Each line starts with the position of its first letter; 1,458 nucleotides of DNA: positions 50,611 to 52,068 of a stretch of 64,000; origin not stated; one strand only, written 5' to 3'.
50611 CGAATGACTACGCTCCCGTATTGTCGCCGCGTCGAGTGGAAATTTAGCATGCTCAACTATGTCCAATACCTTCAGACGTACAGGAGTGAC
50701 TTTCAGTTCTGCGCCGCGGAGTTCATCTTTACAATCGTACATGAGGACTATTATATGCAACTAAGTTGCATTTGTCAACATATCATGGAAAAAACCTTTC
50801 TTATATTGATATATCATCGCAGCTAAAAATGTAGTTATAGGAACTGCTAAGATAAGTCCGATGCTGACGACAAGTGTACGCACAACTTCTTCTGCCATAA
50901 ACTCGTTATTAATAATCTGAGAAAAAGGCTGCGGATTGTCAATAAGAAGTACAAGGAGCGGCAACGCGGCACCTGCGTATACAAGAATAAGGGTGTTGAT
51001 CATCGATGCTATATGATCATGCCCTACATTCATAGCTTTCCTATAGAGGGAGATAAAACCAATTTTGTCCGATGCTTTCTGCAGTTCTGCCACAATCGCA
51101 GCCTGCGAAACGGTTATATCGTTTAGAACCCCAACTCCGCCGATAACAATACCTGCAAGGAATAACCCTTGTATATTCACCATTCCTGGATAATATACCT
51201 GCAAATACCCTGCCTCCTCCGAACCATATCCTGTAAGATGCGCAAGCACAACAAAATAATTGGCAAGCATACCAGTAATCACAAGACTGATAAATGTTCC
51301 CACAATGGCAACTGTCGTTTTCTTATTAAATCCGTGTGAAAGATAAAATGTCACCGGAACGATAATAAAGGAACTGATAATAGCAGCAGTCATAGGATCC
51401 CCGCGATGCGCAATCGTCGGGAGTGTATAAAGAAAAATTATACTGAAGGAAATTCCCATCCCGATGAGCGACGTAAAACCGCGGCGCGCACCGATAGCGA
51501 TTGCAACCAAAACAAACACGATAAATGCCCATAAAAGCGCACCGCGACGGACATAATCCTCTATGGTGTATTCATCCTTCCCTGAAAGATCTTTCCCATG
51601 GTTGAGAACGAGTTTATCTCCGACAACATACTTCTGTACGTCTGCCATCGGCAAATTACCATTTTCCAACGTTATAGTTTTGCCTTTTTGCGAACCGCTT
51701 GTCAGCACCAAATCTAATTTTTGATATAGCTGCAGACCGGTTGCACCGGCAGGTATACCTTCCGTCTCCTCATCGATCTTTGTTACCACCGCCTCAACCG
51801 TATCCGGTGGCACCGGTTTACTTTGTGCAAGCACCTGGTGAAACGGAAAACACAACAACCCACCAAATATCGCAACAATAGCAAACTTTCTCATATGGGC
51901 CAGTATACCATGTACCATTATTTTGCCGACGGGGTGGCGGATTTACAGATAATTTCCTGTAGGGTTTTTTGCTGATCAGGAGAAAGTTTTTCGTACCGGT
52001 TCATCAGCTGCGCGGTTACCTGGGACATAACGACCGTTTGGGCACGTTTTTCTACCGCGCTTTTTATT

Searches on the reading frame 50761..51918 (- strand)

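Call 61: search_protein_families(library=pfam, proteins=[window:50761-51918:-], max_evalue=0.00001)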
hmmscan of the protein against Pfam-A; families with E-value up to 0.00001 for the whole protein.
window:50761-51918:- (385 aa): 1 family
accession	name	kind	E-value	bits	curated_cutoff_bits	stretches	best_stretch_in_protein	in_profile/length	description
PF07907.16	YibE_F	-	5.5e-71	239.3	27.2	1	129-367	2-240/241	YibE/F-like protein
